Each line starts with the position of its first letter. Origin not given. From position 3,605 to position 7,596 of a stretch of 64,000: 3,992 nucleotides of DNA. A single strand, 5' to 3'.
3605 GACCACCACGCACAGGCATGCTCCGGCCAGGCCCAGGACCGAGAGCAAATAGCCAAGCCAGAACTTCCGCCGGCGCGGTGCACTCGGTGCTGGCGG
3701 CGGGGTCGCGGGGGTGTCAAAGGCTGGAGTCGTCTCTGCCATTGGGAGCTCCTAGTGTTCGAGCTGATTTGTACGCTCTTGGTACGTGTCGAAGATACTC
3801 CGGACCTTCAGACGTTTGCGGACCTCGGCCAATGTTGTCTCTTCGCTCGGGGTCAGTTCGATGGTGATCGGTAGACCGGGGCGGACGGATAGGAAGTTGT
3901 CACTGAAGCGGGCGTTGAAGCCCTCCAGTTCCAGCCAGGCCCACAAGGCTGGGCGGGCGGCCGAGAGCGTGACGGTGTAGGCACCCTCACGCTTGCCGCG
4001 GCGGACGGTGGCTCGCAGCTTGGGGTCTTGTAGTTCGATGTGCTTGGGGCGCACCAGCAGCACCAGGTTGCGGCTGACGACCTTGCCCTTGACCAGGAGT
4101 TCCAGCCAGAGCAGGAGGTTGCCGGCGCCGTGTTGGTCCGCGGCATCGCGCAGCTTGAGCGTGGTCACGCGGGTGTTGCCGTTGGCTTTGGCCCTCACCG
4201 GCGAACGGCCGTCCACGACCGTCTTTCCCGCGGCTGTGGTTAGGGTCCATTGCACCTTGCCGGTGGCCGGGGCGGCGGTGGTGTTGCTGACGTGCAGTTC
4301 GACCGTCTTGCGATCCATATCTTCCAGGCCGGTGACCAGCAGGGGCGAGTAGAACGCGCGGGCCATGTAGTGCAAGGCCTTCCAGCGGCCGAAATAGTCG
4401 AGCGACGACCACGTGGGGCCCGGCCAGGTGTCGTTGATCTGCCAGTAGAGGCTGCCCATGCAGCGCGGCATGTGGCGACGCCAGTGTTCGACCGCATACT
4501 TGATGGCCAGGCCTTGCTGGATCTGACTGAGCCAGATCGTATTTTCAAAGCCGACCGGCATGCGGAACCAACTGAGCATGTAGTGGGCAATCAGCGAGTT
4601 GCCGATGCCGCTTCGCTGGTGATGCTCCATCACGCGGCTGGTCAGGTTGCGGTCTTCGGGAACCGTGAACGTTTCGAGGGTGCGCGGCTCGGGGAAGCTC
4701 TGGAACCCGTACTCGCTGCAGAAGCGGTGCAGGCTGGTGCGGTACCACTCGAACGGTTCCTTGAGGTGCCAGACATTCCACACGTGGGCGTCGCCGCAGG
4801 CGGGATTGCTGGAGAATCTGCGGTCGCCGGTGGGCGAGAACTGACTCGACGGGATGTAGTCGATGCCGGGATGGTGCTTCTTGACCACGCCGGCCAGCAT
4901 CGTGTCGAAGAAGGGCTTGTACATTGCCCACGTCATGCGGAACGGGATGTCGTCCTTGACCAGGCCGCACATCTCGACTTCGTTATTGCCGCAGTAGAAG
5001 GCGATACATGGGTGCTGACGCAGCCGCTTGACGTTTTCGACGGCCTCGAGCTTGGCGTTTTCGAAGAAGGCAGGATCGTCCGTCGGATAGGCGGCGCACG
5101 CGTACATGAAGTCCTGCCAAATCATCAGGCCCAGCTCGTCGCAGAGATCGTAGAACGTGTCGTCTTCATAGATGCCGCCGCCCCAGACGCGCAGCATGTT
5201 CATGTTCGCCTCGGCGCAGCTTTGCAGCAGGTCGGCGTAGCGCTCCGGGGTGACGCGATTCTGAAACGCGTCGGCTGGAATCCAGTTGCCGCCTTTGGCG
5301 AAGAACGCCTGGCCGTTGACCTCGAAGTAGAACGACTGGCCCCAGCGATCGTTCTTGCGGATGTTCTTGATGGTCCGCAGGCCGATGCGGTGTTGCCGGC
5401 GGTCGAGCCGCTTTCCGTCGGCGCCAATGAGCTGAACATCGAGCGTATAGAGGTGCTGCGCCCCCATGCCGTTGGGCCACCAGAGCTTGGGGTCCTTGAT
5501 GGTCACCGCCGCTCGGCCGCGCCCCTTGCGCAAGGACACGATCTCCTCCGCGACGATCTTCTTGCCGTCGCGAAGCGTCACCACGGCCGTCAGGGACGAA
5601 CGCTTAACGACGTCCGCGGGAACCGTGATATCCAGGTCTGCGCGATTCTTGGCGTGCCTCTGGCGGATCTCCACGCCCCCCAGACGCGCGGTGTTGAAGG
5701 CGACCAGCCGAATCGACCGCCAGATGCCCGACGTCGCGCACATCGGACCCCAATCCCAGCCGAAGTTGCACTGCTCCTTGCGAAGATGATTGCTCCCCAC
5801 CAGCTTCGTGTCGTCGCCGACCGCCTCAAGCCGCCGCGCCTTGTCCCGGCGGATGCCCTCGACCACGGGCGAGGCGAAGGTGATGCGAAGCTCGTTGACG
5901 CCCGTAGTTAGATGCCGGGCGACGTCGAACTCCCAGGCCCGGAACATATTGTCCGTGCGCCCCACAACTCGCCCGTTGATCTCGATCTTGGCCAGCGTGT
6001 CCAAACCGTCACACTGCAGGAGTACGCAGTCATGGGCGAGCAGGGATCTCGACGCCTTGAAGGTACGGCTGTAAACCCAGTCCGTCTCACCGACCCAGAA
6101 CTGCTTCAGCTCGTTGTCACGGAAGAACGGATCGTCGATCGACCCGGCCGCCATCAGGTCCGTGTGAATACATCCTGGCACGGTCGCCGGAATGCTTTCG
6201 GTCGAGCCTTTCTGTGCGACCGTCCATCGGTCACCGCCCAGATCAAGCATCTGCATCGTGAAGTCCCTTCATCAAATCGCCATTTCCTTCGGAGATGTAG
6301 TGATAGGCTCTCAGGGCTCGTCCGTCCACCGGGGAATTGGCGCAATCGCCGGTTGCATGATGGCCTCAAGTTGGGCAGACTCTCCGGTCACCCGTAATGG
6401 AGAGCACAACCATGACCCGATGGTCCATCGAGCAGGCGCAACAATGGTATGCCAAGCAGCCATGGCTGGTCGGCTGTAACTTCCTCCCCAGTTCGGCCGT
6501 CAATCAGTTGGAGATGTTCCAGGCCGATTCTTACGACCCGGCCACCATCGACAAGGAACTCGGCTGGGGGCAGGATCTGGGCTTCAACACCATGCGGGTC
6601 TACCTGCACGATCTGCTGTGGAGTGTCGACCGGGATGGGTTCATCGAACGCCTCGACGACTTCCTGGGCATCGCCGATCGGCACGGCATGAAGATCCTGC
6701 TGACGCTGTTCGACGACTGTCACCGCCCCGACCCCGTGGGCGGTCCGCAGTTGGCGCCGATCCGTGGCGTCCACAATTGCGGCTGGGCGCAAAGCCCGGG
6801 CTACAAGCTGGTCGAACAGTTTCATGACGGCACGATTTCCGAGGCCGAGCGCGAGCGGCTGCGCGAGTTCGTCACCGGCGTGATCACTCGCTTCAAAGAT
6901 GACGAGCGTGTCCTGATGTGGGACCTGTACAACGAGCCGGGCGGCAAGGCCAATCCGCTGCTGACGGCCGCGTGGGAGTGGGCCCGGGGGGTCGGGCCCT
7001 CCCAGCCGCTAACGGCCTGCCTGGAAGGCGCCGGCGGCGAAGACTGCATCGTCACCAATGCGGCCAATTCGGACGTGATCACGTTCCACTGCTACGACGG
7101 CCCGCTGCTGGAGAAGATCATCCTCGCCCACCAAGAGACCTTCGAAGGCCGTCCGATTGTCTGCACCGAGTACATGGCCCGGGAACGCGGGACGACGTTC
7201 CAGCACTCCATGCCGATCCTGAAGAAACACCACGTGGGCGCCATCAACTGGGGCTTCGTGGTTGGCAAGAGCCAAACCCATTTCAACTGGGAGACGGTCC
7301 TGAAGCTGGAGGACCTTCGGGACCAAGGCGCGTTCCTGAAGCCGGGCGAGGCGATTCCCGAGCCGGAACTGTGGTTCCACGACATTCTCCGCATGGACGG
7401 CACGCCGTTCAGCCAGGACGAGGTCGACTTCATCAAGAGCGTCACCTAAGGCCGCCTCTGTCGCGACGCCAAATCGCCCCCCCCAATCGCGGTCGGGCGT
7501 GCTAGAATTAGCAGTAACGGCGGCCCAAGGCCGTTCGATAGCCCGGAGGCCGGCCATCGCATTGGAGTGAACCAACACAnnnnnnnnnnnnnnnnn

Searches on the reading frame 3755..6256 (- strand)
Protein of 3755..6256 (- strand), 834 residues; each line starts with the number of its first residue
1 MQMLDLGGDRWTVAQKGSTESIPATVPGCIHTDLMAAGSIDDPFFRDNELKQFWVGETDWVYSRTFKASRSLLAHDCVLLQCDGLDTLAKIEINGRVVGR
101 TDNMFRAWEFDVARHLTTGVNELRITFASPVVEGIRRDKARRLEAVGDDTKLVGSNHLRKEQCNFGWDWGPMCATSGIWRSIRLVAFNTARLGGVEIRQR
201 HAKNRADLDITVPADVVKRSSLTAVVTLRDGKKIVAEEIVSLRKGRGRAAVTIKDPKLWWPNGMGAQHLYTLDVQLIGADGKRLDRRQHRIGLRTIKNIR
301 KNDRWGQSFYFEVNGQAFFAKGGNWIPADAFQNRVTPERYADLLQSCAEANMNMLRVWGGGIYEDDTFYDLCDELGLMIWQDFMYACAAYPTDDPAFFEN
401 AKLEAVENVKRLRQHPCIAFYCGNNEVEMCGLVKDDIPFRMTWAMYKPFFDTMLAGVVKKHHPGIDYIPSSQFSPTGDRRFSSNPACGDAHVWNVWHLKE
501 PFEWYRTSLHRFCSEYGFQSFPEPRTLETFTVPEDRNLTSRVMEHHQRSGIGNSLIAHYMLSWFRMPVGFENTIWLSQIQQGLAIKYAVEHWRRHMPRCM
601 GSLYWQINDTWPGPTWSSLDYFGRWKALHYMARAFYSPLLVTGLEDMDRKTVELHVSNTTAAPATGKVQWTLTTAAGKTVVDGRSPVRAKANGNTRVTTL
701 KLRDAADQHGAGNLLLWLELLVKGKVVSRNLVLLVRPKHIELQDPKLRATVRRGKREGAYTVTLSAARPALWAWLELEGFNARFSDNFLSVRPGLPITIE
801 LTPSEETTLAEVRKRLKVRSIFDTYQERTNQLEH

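Call 8: search_protein_families(library=pfam, proteins=[window:3755-6256:-], max_evalue=0.001)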
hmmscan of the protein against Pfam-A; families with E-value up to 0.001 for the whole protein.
window:3755-6256:- (834 aa): 5 families
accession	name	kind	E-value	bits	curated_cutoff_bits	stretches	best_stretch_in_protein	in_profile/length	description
PF22666.2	Glyco_hydro_2_N2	-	5.1e-58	196.3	27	1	11-180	1-167/167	Glycosyl hydrolase 2 galactose-binding domain-like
PF17753.7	Ig_mannosidase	-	3.9e-19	68.6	22.6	1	742-824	1-81/81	Ig-fold domain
PF17786.7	Mannosidase_ig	-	6.4e-16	59.1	23.4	1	651-739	2-91/91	Mannosidase Ig/CBM-like domain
PF00703.27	Glyco_hydro_2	-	4.2e-15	56.9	23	1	195-294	6-109/109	Glycosyl hydrolases family 2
PF02837.24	Glyco_hydro_2_N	-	3.1e-05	24.4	28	1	60-125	67-131/169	Glycosyl hydrolases family 2, sugar binding domain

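Call 65: find_homologous_proteins(query=window:3755-6256:-, max_evalue=1e-30)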
Query window:3755-6256:- (834 aa): 7995 proteins with E <= 1e-30 among 8000 candidates; the best 120 are listed.
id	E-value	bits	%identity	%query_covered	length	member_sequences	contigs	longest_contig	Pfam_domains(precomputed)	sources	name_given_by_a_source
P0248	0.0e+0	1769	88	100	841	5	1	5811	PF02837.25,PF17786.8,PF17753.8,PF00703.28,PF22666.3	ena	-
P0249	0.0e+0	1739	87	99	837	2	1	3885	PF02837.25,PF17786.8,PF17753.8,PF00703.28,PF22666.3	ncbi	ncbi:MAG: glycoside hydrolase family 2 protein [Planctomycetota bacterium]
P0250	0.0e+0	1504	76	99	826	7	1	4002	PF02837.25,PF17786.8,PF17753.8,PF00703.28,PF22666.3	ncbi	-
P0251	0.0e+0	1502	74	99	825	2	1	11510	PF02837.25,PF17786.8,PF17753.8,PF00703.28,PF22666.3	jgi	jgi:beta-mannosidase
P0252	0.0e+0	1454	72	99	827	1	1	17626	PF02837.25,PF17786.8,PF17753.8,PF00703.28,PF22666.3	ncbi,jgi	jgi:beta-mannosidase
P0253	0.0e+0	1438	71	99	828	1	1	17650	PF02837.25,PF17786.8,PF17753.8,PF00703.28,PF22666.3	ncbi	-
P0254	0.0e+0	1204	85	69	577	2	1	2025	PF17786.8,PF17753.8,PF00703.28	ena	-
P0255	0.0e+0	1111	56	99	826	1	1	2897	PF17786.8,PF17753.8,PF00703.28,PF22666.3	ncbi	-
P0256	0.0e+0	1095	56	99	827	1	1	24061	PF02837.25,PF17786.8,PF17753.8,PF00703.28,PF22666.3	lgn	-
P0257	0.0e+0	1093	80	68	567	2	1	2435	PF17786.8,PF17753.8,PF00703.28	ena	-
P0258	0.0e+0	1088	58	90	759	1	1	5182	PF17786.8,PF17753.8,PF00703.28,PF22666.3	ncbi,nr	ncbi:MAG: glycoside hydrolase family 2 protein, partial [Planctomycetes bacterium]|nr:glycoside hydr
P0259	0.0e+0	1075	56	99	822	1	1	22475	PF17786.8,PF17753.8,PF00703.28,PF22666.3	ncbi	-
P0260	0.0e+0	1069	54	99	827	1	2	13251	PF02837.25,PF17786.8,PF17753.8,PF00703.28,PF22666.3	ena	-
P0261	0.0e+0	1063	54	99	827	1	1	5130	PF02837.25,PF17786.8,PF17753.8,PF00703.28,PF22666.3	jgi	-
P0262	0.0e+0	1058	55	99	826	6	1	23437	PF02837.25,PF17786.8,PF17753.8,PF00703.28,PF22666.3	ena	-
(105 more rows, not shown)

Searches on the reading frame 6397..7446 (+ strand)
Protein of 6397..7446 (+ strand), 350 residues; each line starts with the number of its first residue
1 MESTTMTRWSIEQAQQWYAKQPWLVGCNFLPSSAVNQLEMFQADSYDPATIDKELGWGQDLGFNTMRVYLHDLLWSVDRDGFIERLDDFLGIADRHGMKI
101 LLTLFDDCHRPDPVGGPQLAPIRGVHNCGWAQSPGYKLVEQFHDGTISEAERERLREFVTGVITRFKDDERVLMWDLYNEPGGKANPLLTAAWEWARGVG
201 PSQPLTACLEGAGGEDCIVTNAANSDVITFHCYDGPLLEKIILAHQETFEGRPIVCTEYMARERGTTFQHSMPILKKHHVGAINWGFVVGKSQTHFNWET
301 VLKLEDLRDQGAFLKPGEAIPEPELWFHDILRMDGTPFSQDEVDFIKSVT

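Call 8: search_protein_families(library=pfam, proteins=[window:6397-7446:+], max_evalue=0.001)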
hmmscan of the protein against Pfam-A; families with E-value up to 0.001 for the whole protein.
window:6397-7446:+ (350 aa): 2 families
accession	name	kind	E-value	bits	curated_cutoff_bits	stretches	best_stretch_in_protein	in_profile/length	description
PF00150.24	Cellulase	-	2.9e-06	27.4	23.5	1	59-195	31-139/272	Cellulase (glycosyl hydrolase family 5)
PF02836.23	Glyco_hydro_2_C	-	0.00031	20.4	21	1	153-265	108-216/302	Glycosyl hydrolases family 2, TIM barrel domain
